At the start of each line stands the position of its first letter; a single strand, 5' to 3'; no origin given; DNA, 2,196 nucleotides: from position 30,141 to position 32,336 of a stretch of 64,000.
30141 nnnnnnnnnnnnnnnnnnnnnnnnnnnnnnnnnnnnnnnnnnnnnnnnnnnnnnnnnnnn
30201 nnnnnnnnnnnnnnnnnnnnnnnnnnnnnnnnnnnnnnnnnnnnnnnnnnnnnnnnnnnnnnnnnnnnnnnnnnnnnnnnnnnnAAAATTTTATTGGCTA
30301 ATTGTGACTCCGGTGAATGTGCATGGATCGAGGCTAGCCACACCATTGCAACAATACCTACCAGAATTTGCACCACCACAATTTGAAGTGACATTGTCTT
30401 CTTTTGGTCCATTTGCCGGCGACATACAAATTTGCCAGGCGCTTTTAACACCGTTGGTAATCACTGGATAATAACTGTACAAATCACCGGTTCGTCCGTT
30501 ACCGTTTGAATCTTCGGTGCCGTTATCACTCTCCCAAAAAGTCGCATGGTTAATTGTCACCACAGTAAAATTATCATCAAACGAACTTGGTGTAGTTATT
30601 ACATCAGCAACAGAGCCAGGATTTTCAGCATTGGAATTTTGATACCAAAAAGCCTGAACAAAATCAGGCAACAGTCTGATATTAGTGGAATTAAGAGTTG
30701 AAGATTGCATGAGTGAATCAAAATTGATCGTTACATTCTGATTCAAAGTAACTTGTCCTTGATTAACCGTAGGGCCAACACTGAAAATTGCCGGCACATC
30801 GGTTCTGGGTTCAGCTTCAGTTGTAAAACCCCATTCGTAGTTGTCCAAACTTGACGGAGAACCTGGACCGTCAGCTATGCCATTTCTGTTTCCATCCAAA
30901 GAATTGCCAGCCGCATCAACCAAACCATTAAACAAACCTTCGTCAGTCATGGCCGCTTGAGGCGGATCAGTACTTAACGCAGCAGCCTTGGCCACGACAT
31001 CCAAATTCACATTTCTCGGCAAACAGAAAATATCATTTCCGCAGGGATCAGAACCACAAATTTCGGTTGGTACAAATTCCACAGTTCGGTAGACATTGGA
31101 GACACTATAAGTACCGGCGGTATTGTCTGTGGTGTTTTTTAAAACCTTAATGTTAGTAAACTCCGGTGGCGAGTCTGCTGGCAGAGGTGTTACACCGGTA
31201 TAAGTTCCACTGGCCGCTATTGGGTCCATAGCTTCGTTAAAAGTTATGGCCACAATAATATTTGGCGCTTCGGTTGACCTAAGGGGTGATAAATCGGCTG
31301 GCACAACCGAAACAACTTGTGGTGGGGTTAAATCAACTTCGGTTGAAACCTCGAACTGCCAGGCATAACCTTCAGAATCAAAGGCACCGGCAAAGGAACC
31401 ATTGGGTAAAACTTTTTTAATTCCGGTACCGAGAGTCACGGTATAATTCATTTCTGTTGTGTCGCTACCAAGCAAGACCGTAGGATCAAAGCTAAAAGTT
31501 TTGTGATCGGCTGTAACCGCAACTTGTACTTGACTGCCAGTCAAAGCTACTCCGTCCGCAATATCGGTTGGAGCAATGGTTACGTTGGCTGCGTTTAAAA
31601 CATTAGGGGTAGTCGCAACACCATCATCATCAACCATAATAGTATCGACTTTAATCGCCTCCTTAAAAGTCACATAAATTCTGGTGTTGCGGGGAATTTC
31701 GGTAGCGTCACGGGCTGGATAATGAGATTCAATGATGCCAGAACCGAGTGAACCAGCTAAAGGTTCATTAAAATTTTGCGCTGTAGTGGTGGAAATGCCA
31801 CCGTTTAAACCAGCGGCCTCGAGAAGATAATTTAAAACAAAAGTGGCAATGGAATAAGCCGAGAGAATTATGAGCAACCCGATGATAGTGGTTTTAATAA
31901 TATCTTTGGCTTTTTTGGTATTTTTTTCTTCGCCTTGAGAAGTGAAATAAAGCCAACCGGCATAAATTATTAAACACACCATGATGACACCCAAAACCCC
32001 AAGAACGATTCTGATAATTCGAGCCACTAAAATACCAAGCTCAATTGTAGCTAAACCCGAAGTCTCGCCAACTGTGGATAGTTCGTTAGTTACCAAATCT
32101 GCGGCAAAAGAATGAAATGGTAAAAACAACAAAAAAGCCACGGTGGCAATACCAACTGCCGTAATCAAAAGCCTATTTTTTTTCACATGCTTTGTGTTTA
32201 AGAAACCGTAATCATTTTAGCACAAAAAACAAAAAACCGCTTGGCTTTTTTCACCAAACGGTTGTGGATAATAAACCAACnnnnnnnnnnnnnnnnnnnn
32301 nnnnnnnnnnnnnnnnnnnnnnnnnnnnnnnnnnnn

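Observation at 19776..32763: Locus of three consecutive genes sharing a VirB2/TrbC-like pilin-fold N-terminal module, two of them fused to very large extracellular regions including a 3502-aa Cys-repeat/IPT/vWA protein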

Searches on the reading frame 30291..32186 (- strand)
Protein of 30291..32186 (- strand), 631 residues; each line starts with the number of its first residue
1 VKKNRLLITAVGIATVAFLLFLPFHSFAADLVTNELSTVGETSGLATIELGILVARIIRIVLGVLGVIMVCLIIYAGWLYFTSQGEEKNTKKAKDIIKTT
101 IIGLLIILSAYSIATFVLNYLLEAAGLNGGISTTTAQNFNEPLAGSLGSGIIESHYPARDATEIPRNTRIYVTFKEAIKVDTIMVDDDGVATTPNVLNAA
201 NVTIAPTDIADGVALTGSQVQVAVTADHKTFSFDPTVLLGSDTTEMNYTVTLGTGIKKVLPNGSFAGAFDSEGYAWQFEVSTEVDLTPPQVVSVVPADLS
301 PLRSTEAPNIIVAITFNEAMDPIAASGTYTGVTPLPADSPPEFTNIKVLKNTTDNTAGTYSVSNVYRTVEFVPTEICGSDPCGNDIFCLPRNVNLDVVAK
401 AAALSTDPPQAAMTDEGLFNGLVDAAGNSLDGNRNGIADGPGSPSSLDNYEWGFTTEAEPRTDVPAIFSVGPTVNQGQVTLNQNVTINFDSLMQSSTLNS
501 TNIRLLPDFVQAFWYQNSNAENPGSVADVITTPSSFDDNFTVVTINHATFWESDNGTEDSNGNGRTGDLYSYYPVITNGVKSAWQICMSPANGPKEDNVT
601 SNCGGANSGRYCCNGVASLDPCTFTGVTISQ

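Call 6: search_protein_families(library=pfam, proteins=[window:30291-32186:-], max_evalue=1)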
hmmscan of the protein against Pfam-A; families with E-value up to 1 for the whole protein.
window:30291-32186:- (631 aa): 6 families
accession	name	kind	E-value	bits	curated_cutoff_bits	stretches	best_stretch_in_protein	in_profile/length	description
PF13205.12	Big_5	-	9.6e-14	52.4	23.6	3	152-278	7-103/105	Bacterial Ig-like domain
PF18895.5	T4SS_pilin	-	3.1e-05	24.4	26.6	1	59-117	14-71/71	Type IV secretion system pilin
PF13491.11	FtsK_4TM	-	0.029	14.5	23.1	1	13-152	12-146/171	4TM region of DNA translocase FtsK/SpoIIIE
PF04290.18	DctQ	-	0.21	11.9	28.3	1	54-124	61-129/132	Tripartite ATP-independent periplasmic transporters, DctQ component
PF04234.18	CopC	-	0.45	12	23.3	0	153-196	5-48/92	CopC domain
PF06664.17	WLS-like_TM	-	0.72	9.6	28.3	0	42-122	146-212/247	Wntless-like, transmembrane domain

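Call 7: search_protein_families(library=ncbifam, proteins=[window:30291-32186:-], max_evalue=1)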
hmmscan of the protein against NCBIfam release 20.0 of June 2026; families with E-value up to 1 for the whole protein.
window:30291-32186:- (631 aa): 2 families
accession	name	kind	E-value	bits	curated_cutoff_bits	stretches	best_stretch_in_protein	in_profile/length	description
NF045849.1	ICE_MMCAP2_0565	equivalog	2.6e-07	30.2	40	1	53-120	12-79/80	Mbov_0395 family pilin-like conjugal transfer protein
NF045610.1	acin_4_helix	equivalog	0.08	13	50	1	13-118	4-100/131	putative four-helix membrane protein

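Call 43: find_homologous_proteins(query=window:30291-32186:-, max_evalue=0.001)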
Query window:30291-32186:- (631 aa): 345 proteins with E <= 0.001 among 8000 candidates; the best 120 are listed.
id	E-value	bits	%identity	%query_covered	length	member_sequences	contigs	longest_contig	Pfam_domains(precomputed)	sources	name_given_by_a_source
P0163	0.0e+0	1407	100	100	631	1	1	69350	PF13205.13,PF18895.6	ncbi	ncbi:MAG: Ig-like domain-containing protein [Candidatus Uhrbacteria bacterium]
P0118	0.0e+0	1168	85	100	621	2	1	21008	PF13205.13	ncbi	-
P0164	4.2e-159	549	49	96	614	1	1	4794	PF13205.13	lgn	-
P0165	8.5e-155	535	47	96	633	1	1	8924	PF13205.13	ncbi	-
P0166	2.4e-154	533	47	97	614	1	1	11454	PF13205.13,PF18895.6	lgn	-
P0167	4.5e-154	532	48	97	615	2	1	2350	PF13205.13,PF18895.6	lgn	-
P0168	7.7e-154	531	47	99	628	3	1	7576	PF13205.13,PF18895.6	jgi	jgi:hypothetical protein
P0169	2.1e-153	530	48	97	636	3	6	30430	PF13205.13,PF18895.6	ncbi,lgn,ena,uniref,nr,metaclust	ncbi:MAG: hypothetical protein UX09_C0003G0004 [Candidatus Uhrbacteria bacterium GW2011_GWE2_45_35]|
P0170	4.1e-150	519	45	94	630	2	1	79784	PF13205.13,PF18895.6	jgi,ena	-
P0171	4.3e-150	519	45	98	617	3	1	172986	PF13205.13,PF18895.6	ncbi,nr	ncbi:MAG: hypothetical protein UU31_C0002G0069 [Candidatus Uhrbacteria bacterium GW2011_GWA2_41_10]|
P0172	2.6e-149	516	47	98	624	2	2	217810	PF13205.13,PF18895.6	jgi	jgi:hypothetical protein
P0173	9.9e-149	515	47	99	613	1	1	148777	PF13205.13,PF18895.6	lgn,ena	-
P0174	1.0e-148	514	47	99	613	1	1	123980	PF13205.13,PF18895.6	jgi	-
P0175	4.0e-147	509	44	99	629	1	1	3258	PF13205.13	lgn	-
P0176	2.2e-146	507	45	98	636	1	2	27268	PF13205.13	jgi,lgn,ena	jgi:hypothetical protein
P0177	7.5e-146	505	44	100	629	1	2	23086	PF13205.13,PF18895.6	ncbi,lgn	-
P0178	2.8e-145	503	47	100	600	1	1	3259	PF13205.13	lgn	-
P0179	4.3e-143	496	49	94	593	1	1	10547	PF13205.13,PF18895.6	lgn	-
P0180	1.2e-141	491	45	94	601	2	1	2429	PF13205.13,PF18895.6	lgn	-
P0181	1.9e-141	490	45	99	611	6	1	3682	PF13205.13,PF18895.6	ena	-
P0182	2.3e-139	484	46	99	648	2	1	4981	PF13205.13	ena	-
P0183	1.1e-137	478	44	98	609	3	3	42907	PF13205.13,PF18895.6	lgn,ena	-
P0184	1.3e-137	478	43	100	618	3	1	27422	PF13205.13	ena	-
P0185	2.7e-137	477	44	99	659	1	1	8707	PF13205.13,PF18895.6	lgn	-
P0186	9.2e-137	475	43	100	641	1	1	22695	PF13205.13,PF18895.6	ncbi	-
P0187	1.6e-136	474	43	98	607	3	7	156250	PF13205.13,PF18895.6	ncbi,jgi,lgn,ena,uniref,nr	ncbi:hypothetical protein A2348_00940 [Candidatus Uhrbacteria bacterium RIFOXYB12_FULL_58_10]|uniref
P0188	1.7e-136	474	44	99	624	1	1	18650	PF13205.13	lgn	-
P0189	1.3e-135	471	43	98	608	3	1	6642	PF13205.13,PF18895.6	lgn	-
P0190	4.8e-135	469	43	99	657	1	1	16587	PF13205.13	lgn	-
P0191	1.5e-134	468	42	98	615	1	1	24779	PF13205.13,PF18895.6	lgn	-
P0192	1.1e-133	465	43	99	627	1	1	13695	PF13205.13,PF18895.6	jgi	jgi:hypothetical protein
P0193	1.4e-133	465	43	97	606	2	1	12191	PF13205.13,PF18895.6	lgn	-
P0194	6.9e-132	459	42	98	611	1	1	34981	PF13205.13,PF18895.6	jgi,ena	-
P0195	1.0e-131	458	42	97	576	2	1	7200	PF13205.13,PF18895.6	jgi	-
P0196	1.3e-131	458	44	98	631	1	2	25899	PF13205.13,PF18895.6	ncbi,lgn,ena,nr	ncbi:hypothetical protein EBS80_02175 [bacterium]|nr:hypothetical protein [bacterium]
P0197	2.7e-131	457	43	95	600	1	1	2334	PF13205.13,PF18895.6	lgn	-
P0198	3.1e-131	457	44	94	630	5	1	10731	PF13205.13,PF18895.6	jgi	-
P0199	4.3e-130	453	44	94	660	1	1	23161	PF13205.13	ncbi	ncbi:MAG: Ig-like domain-containing protein [Candidatus Uhrbacteria bacterium]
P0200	2.3e-129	451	41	98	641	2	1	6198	PF13205.13,PF18895.6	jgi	-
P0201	3.0e-129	450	44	95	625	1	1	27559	PF13205.13,PF18895.6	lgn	-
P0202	1.0e-127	445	41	99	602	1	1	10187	PF13205.13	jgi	jgi:hypothetical protein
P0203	1.3e-127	445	43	97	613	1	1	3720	PF13205.13,PF18895.6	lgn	-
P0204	3.0e-126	440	42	98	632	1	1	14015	PF13205.13,PF18895.6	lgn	-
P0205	3.5e-126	440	41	99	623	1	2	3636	PF13205.13,PF18895.6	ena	-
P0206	1.8e-125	438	42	98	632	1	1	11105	PF13205.13,PF18895.6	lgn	-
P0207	2.2e-125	437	42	98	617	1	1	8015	PF13205.13,PF18895.6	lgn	-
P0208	3.2e-125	437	42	97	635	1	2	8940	PF13205.13,PF18895.6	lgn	-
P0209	8.8e-125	435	42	98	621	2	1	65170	PF13205.13,PF18895.6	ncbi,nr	ncbi:hypothetical protein HQ487_03835 [Candidatus Uhrbacteria bacterium]|nr:hypothetical protein [Ca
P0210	1.6e-124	435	41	98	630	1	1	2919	PF13205.13,PF18895.6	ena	-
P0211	2.5e-124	434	40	99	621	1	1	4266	PF13205.13,PF04956.19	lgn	-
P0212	7.6e-124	432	42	100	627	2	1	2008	PF13205.13,PF18895.6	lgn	-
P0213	8.5e-124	432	42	97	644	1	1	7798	PF13205.13,PF18895.6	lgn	-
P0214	2.8e-123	430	43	98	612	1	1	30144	PF13205.13,PF18895.6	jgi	-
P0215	3.5e-123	430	44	91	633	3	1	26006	PF13205.13,PF18895.6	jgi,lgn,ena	-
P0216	1.8e-122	428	41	97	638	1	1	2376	PF13205.13,PF18895.6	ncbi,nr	ncbi:MAG: hypothetical protein D6706_01670 [Chloroflexi bacterium]|nr:MAG: hypothetical protein D670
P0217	2.8e-122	427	42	95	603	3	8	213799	PF13205.13,PF18895.6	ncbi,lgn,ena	-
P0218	2.8e-122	427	43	90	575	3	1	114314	PF13205.13,PF18895.6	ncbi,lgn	-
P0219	2.4e-121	424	40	96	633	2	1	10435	PF13205.13,PF18895.6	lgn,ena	-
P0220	2.0e-120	421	42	96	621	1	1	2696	PF13205.13,PF18895.6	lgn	-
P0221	2.3e-119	418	40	99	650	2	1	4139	PF13205.13,PF18895.6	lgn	-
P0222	2.4e-119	417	43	99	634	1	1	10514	PF13205.13,PF18895.6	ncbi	-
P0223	5.3e-119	416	41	100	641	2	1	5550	PF13205.13,PF18895.6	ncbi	-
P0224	7.4e-119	416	42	95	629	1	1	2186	PF13205.13,PF18895.6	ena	-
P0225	1.0e-118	415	40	96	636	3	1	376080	PF13205.13,PF18895.6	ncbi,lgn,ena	-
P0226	1.9e-118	414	41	99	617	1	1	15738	PF13205.13,PF18895.6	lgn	-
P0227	2.0e-118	414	41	89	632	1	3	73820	PF13205.13,PF18895.6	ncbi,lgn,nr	ncbi:hypothetical protein HY733_01275 [Candidatus Uhrbacteria bacterium]|nr:hypothetical protein [Ca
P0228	2.8e-118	414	41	96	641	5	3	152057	PF13205.13,PF18895.6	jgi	jgi:hypothetical protein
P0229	2.9e-118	414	40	95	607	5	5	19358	PF13205.13,PF18895.6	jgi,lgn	jgi:hypothetical protein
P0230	4.8e-118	413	41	97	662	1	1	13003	PF13205.13,PF18895.6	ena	-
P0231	8.2e-118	412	39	98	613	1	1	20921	PF13205.13,PF18895.6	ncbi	-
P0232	1.9e-117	411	41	94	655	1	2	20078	PF13205.13,PF18895.6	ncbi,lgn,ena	-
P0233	3.6e-117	410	42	93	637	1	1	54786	PF13205.13,PF18895.6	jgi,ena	-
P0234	8.7e-117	409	41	97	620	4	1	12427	PF13205.13,PF18895.6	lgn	-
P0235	1.1e-116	409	41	98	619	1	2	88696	PF13205.13,PF18895.6,PF04956.19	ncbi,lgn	-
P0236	1.6e-116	408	41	96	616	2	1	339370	PF13205.13,PF18895.6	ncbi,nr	ncbi:MAG: Ig-like domain-containing protein [Candidatus Uhrbacteria bacterium]|nr:Ig-like domain-con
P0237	4.9e-116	407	41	98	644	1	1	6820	PF13205.13,PF18895.6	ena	-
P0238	5.5e-116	406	42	97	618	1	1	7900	PF13205.13,PF18895.6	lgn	-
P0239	1.8e-115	405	39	99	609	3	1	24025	PF13205.13,PF18895.6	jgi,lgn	jgi:hypothetical protein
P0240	1.9e-115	405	39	93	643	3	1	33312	PF13205.13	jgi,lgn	jgi:hypothetical protein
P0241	2.2e-115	404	42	89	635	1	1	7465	PF13205.13,PF18895.6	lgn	-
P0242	1.7e-114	401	42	98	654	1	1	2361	PF13205.13,PF18895.6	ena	-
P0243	5.0e-114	400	41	87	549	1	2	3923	PF13205.13,PF18895.6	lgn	-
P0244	7.7e-114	399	38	94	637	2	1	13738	PF13205.13,PF18895.6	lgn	-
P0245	1.3e-113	399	39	95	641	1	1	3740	PF13205.13,PF18895.6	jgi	-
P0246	5.1e-113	397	39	99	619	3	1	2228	PF13205.13,PF18895.6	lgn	-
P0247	5.1e-112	393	41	96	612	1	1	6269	PF13205.13,PF18895.6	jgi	jgi:hypothetical protein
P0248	1.7e-111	392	41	97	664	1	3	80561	PF13205.13,PF18895.6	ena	-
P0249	4.1e-110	387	40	98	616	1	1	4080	PF13205.13,PF18895.6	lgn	-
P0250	1.4e-109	385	39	92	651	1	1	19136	PF13205.13,PF18895.6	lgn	-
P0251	5.0e-109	383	38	98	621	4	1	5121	PF13205.13,PF18895.6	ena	-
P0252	2.4e-108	381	39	97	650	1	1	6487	PF13205.13,PF04956.19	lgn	-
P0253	2.5e-108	381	39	99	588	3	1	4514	PF13205.13,PF18895.6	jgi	jgi:hypothetical protein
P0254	3.0e-108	381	38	98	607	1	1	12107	PF13205.13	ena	-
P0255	8.8e-108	379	39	99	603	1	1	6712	PF13205.13,PF18895.6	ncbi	-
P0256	2.1e-107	378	39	98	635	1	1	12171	PF13205.13,PF18895.6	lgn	-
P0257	1.4e-106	375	40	96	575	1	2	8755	PF13205.13,PF18895.6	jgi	jgi:hypothetical protein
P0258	1.6e-106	375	39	99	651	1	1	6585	PF13205.13,PF18895.6,PF04956.19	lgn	-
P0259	7.4e-106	373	38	96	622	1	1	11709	PF13205.13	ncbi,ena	-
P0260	4.3e-105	370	37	98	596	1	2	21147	PF13205.13,PF18895.6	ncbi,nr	ncbi:hypothetical protein D6827_04035 [Candidatus Parcubacteria bacterium]|nr:MAG: hypothetical prot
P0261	1.9e-104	368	40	93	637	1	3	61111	PF13205.13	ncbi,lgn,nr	ncbi:MAG: hypothetical protein ABIG32_00775 [Candidatus Uhrbacteria bacterium]|nr:hypothetical prote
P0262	9.0e-103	363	38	96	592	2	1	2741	PF13205.13,PF18895.6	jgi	jgi:hypothetical protein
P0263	1.1e-102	362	39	99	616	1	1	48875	PF13205.13,PF18895.6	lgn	-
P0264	1.1e-102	362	36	99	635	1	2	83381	PF13205.13,PF18895.6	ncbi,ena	-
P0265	6.3e-101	357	39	95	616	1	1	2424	PF13205.13,PF18895.6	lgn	-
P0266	3.3e-100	354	42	87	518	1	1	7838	PF13205.13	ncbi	-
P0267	7.7e-100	353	38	98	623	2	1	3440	PF13205.13,PF18895.6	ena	-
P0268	7.1e-99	350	38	99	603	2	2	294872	PF13205.13,PF18895.6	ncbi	-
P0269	7.8e-98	346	39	96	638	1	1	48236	PF13205.13,PF18895.6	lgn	-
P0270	8.1e-98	346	37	98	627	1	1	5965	PF13205.13,PF18895.6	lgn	-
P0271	1.2e-97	346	37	98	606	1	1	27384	PF13205.13,PF18895.6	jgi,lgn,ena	-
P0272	6.5e-97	343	38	94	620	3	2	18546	PF13205.13,PF18895.6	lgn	-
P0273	1.5e-96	342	38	97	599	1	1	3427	PF13205.13,PF18895.6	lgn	-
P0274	1.7e-96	342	37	99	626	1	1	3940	PF13205.13,PF18895.6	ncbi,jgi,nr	ncbi:hypothetical protein FJZ48_03895 [Candidatus Uhrbacteria bacterium]|nr:hypothetical protein [Ca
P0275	1.3e-94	336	37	98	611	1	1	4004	PF13205.13,PF18895.6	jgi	jgi:hypothetical protein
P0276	1.8e-94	335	37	98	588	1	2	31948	PF13205.13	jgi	-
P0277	5.0e-94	334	39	93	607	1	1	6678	PF13205.13,PF18895.6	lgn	-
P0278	6.8e-94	333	38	93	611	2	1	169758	PF13205.13,PF18895.6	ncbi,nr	ncbi:Ig-like domain-containing protein [Candidatus Uhrbacteria bacterium]|nr:Ig-like domain-containi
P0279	8.8e-94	333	37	97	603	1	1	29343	PF13205.13,PF18895.6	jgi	jgi:hypothetical protein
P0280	1.4e-93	332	39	92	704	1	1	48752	PF13205.13,PF18895.6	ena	-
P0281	3.8e-93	331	37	95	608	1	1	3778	PF13205.13,PF18895.6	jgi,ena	-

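Call 44: find_encoding_contigs(protein=P0225, flank=10000, max_places=1)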
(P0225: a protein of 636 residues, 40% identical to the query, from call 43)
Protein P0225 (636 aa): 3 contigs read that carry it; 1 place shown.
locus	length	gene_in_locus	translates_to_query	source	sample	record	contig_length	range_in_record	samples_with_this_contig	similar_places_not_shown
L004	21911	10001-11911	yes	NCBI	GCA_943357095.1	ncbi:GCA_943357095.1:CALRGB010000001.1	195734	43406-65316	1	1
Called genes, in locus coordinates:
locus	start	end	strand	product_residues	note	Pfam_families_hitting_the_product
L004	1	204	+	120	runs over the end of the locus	-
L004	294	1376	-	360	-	PF02481:DNA_processg_A, PF17782:WHD_DprA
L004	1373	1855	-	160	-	PF01195:Pept_tRNA_hydro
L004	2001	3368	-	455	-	PF00009:GTP_EFTU, PF01926:MMR_HSR1, PF02421:FeoB_N, PF04548:AIG1, PF02421:FeoB_N, PF04548:AIG1 (weak), PF01926:MMR_HSR1, PF14714:KH_dom-like, +7 more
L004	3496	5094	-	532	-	PF03816:LytR_cpsA_psr, PF13399:LytR_C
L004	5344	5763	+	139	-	-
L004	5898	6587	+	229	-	PF01797:Y1_Tnp (weak)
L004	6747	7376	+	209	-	PF10502:Peptidase_S26, PF00717:Peptidase_S24 (weak)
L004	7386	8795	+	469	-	PF13393:tRNA-synt_His, PF00587:tRNA-synt_2b, PF03129:HGTP_anticodon (weak)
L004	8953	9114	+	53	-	-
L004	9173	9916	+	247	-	PF09424:YqeY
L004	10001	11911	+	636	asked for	PF18895:T4SS_pilin (weak), PF13205:Big_5 (faint)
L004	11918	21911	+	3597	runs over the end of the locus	PF18895:T4SS_pilin, PF01833:TIG (faint), PF13948:DUF4215 (faint), PF13205:Big_5 (weak)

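Call 45: find_encoding_contigs(protein=P0268, flank=10000, max_places=1)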
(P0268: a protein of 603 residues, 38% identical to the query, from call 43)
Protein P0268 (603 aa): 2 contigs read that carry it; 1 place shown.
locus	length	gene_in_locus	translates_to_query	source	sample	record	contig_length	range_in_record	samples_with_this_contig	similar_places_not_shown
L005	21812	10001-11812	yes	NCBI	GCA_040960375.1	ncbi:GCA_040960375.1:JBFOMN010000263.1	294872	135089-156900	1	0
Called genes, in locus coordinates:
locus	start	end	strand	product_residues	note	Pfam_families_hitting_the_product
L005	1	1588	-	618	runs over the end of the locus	-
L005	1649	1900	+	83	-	PF01165:Ribosomal_S21 (weak)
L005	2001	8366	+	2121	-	-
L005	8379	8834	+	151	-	PF09424:YqeY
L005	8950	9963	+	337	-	PF13167:GTP-bdg_N, PF16360:GTP-bdg_M, PF01926:MMR_HSR1, PF02421:FeoB_N (weak)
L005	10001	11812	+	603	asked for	PF18895:T4SS_pilin, PF13205:Big_5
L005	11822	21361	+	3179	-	PF18895:T4SS_pilin, PF01833:TIG (weak), PF13205:Big_5 (weak), PF13948:DUF4215 (weak), PF00092:VWA, PF13519:VWA_2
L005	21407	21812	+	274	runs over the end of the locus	PF18884:TSP3_bac (weak)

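Call 46: find_encoding_contigs(protein=P0171, flank=10000, max_places=1)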
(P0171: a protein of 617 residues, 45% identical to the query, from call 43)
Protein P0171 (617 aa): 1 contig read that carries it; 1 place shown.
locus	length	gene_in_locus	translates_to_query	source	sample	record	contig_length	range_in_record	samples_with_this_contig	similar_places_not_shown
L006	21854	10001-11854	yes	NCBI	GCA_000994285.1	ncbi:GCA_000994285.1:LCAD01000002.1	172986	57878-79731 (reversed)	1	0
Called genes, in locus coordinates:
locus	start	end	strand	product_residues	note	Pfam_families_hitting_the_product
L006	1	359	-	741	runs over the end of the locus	PF01751:Toprim, PF06677:Auto_anti-p27 (faint), PF01131:Topoisom_bac, PF01396:Zn_ribbon_Top1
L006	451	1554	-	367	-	PF02481:DNA_processg_A, PF17782:WHD_DprA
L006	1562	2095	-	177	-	PF01195:Pept_tRNA_hydro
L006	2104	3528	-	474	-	PF03193:RsgA_GTPase (faint), PF01926:MMR_HSR1, PF02421:FeoB_N, PF04548:AIG1 (weak), PF00009:GTP_EFTU, PF01926:MMR_HSR1, PF02421:FeoB_N (weak), PF14714:KH_dom-like, +5 more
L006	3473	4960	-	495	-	PF03816:LytR_cpsA_psr, PF13399:LytR_C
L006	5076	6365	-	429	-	-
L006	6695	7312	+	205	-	PF00717:Peptidase_S24 (weak), PF10502:Peptidase_S26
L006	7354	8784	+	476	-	PF13393:tRNA-synt_His, PF00587:tRNA-synt_2b, PF03129:HGTP_anticodon (weak)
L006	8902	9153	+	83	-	PF01165:Ribosomal_S21 (weak)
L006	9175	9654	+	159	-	PF09424:YqeY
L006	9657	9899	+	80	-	-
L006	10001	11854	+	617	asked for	PF18895:T4SS_pilin, PF13205:Big_5 (faint)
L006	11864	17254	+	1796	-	PF18895:T4SS_pilin (faint), PF01833:TIG (weak), PF13205:Big_5 (weak)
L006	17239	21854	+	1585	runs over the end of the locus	-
